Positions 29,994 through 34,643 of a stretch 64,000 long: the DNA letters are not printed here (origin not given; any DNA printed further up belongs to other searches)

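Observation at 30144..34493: Orphan 1449-aa membrane protein joining two Cache-like sensor regions to a degenerate P-loop/winged-helix module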

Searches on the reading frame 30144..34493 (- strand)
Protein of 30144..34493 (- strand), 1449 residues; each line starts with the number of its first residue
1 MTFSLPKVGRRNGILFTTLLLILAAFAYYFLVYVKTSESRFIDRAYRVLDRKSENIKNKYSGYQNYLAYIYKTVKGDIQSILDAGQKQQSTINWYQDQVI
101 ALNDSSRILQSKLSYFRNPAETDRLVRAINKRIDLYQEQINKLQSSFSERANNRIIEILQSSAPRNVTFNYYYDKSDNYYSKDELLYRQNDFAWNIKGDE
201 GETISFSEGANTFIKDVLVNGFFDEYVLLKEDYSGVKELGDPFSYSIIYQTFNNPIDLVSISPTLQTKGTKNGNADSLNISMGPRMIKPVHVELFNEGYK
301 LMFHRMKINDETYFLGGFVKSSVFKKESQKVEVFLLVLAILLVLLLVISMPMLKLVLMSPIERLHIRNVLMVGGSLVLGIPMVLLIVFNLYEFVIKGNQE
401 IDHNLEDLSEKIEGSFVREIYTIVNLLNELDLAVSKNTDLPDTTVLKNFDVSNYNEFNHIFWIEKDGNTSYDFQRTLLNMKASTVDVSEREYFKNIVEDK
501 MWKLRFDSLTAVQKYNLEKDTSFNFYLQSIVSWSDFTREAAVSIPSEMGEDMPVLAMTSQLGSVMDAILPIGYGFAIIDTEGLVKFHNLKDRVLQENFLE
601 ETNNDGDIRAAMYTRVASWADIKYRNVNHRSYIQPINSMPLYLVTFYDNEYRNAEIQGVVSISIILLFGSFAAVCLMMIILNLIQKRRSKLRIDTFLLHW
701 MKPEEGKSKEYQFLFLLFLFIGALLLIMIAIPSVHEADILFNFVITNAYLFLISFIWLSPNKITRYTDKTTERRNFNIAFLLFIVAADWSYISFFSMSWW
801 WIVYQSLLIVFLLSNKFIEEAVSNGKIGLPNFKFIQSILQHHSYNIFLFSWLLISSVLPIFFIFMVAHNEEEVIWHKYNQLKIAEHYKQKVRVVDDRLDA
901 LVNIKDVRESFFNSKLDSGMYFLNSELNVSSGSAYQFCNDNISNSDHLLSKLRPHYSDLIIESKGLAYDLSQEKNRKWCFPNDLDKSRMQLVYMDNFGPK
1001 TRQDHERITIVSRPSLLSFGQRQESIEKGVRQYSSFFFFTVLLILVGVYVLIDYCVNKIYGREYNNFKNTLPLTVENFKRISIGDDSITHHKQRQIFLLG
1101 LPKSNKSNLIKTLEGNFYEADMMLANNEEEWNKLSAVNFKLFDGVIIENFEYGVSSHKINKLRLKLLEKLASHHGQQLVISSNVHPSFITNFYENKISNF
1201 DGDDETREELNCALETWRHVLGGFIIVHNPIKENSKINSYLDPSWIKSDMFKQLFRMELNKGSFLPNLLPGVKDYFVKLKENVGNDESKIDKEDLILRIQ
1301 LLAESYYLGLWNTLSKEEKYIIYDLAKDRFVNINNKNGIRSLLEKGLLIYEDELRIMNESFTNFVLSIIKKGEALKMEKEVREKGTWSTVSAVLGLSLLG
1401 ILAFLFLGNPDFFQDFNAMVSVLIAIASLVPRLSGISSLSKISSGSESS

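Call 3: search_protein_families(library=pfam, proteins=[window:30144-34493:-], max_evalue=10)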
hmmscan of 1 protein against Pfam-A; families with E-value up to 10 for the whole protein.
window:30144-34493:- (1449 aa): 0 families

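Call 4: search_protein_families(library=ncbifam, proteins=[window:30144-34493:-], max_evalue=10)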
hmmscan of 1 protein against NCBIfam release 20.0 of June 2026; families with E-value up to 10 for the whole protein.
window:30144-34493:- (1449 aa): 0 families

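Call 5: search_protein_families(library=padloc, proteins=[window:30144-34493:-], max_evalue=10)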
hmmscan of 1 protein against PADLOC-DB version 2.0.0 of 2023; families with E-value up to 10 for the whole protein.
window:30144-34493:- (1449 aa): 0 families

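Call 6: find_homologous_proteins(query=window:30144-34493:-)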
Query window:30144-34493:- (1449 aa): 20 proteins with E <= 0.001 among 8000 candidates.
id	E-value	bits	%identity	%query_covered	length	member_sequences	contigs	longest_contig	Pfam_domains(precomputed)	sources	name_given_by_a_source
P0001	0.0e+0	3184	98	100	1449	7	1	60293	-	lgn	-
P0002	0.0e+0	2515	78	100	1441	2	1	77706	-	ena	-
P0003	0.0e+0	2338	72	100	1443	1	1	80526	-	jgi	jgi:hypothetical protein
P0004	0.0e+0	2332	72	100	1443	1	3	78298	-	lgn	-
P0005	0.0e+0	2296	71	100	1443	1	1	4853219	-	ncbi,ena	-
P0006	0.0e+0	1928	60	100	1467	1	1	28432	-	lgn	-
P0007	0.0e+0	1875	60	100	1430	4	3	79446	-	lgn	-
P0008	0.0e+0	1843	59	100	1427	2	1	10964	-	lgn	-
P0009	0.0e+0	1815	58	100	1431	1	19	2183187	-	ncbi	ncbi:MAG: hypothetical protein ABJG47_00395 [Ekhidna sp.]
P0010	0.0e+0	1795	57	100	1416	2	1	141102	-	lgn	-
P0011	0.0e+0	1794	59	97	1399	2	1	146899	-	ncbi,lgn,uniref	ncbi:MAG: hypothetical protein RLN88_07045 [Ekhidna sp.]|uniref:hypothetical protein n=1 Tax=Ekhidna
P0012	0.0e+0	1756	55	100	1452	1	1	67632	-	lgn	-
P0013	0.0e+0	1754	56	100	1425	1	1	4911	-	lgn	-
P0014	0.0e+0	1639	53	99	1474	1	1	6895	-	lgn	-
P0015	0.0e+0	1593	52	100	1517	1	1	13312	-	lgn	-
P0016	0.0e+0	1383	48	99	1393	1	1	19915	-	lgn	-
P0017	3.5e-112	394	27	86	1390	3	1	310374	-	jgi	-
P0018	1.8e-57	213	24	85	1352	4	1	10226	-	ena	-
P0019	4.3e-46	175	26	35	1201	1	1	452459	PF02743.25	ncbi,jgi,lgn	jgi:hypothetical protein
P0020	1.7e-36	143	25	23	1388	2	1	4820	PF02743.25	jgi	jgi:hypothetical protein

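Call 7: search_solved_structures(query=window:30144-34493:-, max_evalue=10)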
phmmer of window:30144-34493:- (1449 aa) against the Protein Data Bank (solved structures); distinct sequences matched with E-value up to 10: 0.

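Call 11: find_homologous_proteins(query=A1, max_evalue=0.001)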
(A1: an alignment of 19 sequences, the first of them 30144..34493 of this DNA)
Query A1 (19 sequences) (1449 aa, profile of the alignment): 20 proteins with E <= 0.001 among 8000 candidates.
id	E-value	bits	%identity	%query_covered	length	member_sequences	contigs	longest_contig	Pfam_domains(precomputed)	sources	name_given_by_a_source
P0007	0.0e+0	2311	60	100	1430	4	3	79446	-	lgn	-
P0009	0.0e+0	2285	58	100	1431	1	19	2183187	-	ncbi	ncbi:MAG: hypothetical protein ABJG47_00395 [Ekhidna sp.]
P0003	0.0e+0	2280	72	100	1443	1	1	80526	-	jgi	jgi:hypothetical protein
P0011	0.0e+0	2278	59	97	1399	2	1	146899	-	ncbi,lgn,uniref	ncbi:MAG: hypothetical protein RLN88_07045 [Ekhidna sp.]|uniref:hypothetical protein n=1 Tax=Ekhidna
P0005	0.0e+0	2277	71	100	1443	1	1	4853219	-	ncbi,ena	-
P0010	0.0e+0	2263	57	100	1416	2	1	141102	-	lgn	-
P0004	0.0e+0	2249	72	100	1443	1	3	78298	-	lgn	-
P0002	0.0e+0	2232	78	100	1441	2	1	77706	-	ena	-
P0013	0.0e+0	2226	56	100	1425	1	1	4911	-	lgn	-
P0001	0.0e+0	2223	98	100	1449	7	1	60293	-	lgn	-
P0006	0.0e+0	2216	60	100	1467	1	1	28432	-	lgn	-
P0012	0.0e+0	2185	55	100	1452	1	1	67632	-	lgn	-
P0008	0.0e+0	2155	59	100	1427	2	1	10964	-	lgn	-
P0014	0.0e+0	2117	53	99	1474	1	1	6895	-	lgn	-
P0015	0.0e+0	2063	52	100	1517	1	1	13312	-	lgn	-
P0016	0.0e+0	1886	48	99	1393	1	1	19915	-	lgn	-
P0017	0.0e+0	1413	27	86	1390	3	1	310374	-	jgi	-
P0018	0.0e+0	1283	24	85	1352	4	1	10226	-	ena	-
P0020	0.0e+0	1134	25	23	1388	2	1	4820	PF02743.25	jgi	jgi:hypothetical protein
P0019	4.2e-290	984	26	35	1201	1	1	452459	PF02743.25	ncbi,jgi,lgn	jgi:hypothetical protein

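Call 19: search_protein_families(library=pfam, alignment_id=A1, max_evalue=0.01)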
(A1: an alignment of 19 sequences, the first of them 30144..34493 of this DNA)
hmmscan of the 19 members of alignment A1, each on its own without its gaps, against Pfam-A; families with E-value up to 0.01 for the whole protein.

A. member 1, window:30144-34493:- (1449 aa): 0 families

B. families by the number of members that match (of 19 scanned): 2 families
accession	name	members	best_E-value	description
PF02743.24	dCache_1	4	2.5e-11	Cache domain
PF16436.10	DUF5033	1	0.0086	Domain of unknown function (DUF5033)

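Call 20: search_protein_families(library=pfam, proteins=[P0017, P0018, P0019, P0020, P0014, P0015, P0016], max_evalue=0.1)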
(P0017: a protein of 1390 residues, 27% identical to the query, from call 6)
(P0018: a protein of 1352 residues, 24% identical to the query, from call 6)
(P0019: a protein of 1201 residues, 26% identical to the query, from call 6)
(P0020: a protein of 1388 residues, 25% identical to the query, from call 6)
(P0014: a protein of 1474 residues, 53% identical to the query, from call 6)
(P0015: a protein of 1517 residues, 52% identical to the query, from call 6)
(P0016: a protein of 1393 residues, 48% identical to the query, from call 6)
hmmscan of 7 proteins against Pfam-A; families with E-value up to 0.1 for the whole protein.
P0017 (1390 aa): 1 family
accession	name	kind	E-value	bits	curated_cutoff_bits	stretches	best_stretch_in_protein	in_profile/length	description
PF02743.24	dCache_1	-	0.00016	21.7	45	1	331-586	5-239/240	Cache domain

P0018 (1352 aa): 2 families
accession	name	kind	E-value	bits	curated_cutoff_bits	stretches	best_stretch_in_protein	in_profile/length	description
PF20312.3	DUF6608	-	0.069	13.5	24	1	1271-1345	17-91/131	Family of unknown function (DUF6608)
PF24073.1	DUF7365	-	0.075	13.6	27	0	5-60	5-59/101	Coiled-coil region of unknown function (DUF7365)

P0019 (1201 aa): 1 family
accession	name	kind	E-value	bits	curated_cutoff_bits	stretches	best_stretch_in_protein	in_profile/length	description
PF02743.24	dCache_1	-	3.2e-06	27.3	45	1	338-467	5-118/240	Cache domain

P0020 (1388 aa): 1 family
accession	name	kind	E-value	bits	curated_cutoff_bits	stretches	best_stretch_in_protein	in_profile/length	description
PF02743.24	dCache_1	-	2.5e-11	44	45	1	377-624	3-239/240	Cache domain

P0014 (1474 aa): 1 family
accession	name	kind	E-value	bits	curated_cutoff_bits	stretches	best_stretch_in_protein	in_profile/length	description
PF07464.16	ApoLp-III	-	0.018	15.6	36.3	0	414-457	33-76/146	Apolipophorin-III precursor (apoLp-III)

P0015 (1517 aa): 2 families
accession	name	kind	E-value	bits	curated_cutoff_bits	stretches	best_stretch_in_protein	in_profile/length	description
PF02743.24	dCache_1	-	8.2e-05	22.7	45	1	614-695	158-239/240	Cache domain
PF16326.10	ABC_tran_CTD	-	0.077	13.7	32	0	103-156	16-68/69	ABC transporter C-terminal domain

P0016 (1393 aa): 0 families

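Call 22: find_encoding_contigs(protein=P0017, flank=8000, max_places=2)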
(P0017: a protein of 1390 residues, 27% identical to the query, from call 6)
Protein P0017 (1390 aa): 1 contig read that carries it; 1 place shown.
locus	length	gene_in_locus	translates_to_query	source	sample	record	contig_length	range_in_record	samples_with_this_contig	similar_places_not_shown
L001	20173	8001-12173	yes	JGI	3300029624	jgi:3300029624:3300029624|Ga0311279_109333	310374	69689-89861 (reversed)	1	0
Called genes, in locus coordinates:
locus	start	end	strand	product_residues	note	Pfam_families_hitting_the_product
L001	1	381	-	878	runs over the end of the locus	PF00246:Peptidase_M14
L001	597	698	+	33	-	-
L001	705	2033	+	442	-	PF00512:HisKA (weak), PF02518:HATPase_c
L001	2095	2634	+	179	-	PF10469:AKAP7_NLS, PF02834:LigT_PEase (weak), PF13563:2_5_RNA_ligase2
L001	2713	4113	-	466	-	PF23023:Anti-Pycsar_Apyc1 (faint), PF00753:Lactamase_B (weak), PF12706:Lactamase_B_2, PF16661:Lactamase_B_6, PF10996:Beta-Casp, PF07521:RMMBL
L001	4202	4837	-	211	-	PF10067:DUF2306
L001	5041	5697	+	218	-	PF11138:DUF2911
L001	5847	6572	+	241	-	-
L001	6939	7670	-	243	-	PF13030:DUF3891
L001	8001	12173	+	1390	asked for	-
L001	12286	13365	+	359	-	-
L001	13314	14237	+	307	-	PF06314:ADC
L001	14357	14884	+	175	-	-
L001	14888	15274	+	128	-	-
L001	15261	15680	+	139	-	PF14248:DUF4345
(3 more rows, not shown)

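Call 23: find_encoding_contigs(protein=P0019, flank=8000, max_places=2)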
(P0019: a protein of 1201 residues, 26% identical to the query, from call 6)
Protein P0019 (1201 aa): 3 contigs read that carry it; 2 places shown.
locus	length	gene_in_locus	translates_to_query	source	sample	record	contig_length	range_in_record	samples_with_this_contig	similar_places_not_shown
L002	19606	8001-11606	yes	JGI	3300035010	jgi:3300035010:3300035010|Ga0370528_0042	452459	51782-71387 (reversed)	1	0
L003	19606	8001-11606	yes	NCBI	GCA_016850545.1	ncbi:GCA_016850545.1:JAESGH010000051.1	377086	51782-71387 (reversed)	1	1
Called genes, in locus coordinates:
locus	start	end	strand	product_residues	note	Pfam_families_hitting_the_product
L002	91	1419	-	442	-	PF10101:DUF2339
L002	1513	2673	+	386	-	PF13387:Lnb_N, PF25221:5TMH_Lnb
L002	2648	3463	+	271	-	PF02230:Abhydrolase_2 (faint), PF00561:Abhydrolase_1, PF12146:Hydrolase_4, PF12697:Abhydrolase_6, PF03096:Ndr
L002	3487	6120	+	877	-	PF19081:Ig_7 (faint), PF00801:PKD (faint), PF18911:PKD_4, PF13585:CHU_C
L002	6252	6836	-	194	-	-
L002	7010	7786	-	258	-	PF00106:adh_short, PF08659:KR, PF23441:SDR, PF02719:Polysacc_synt_2 (weak), PF13561:adh_short_C2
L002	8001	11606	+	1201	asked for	PF02743:dCache_1 (faint)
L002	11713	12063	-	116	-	-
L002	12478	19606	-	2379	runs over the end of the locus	PF14349:SprA_N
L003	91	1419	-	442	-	PF10101:DUF2339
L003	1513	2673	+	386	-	PF13387:Lnb_N, PF25221:5TMH_Lnb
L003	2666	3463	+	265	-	PF02230:Abhydrolase_2 (faint), PF00561:Abhydrolase_1, PF12146:Hydrolase_4, PF12697:Abhydrolase_6, PF03096:Ndr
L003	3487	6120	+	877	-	PF19081:Ig_7 (faint), PF00801:PKD (faint), PF18911:PKD_4, PF13585:CHU_C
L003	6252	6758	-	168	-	-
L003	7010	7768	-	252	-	PF00106:adh_short, PF02719:Polysacc_synt_2 (weak), PF08659:KR, PF23441:SDR, PF13561:adh_short_C2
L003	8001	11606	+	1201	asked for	PF02743:dCache_1 (faint)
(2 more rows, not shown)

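Call 24: find_encoding_contigs(protein=P0009, flank=8000, max_places=2)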
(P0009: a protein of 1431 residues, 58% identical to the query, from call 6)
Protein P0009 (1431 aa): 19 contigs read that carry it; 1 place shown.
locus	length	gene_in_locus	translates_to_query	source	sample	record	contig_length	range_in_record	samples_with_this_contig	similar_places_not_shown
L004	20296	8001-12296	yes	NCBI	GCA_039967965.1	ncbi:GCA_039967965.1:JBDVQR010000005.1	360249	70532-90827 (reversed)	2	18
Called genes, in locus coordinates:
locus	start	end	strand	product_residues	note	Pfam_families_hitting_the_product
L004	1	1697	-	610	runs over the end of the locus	PF07661:MORN_2 (faint)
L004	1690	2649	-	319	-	PF03301:Trp_dioxygenase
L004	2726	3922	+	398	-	PF02771:Acyl-CoA_dh_N, PF02770:Acyl-CoA_dh_M, PF00441:Acyl-CoA_dh_1, PF08028:Acyl-CoA_dh_2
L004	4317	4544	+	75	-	-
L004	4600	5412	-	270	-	PF01048:PNP_UDP_1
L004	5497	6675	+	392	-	PF13650:Asp_protease_2, PF13975:gag-asp_proteas (faint), PF00595:PDZ (weak), PF17820:PDZ_6 (faint)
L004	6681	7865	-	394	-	PF00202:Aminotran_3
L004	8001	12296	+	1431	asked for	-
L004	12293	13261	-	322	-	PF02779:Transket_pyr, PF02780:Transketolase_C, PF22613:Transketolase_C_1 (weak)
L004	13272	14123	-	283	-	PF13292:DXP_synthase_N, PF00456:Transketolase_N, PF00676:E1_dh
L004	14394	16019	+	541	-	PF13620:CarboxypepD_reg, PF13715:CarbopepD_reg_2, PF07715:Plug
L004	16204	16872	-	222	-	-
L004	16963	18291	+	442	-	PF04389:Peptidase_M28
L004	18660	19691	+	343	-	PF01408:GFO_IDH_MocA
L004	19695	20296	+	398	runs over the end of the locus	PF04055:Radical_SAM, PF13186:SPASM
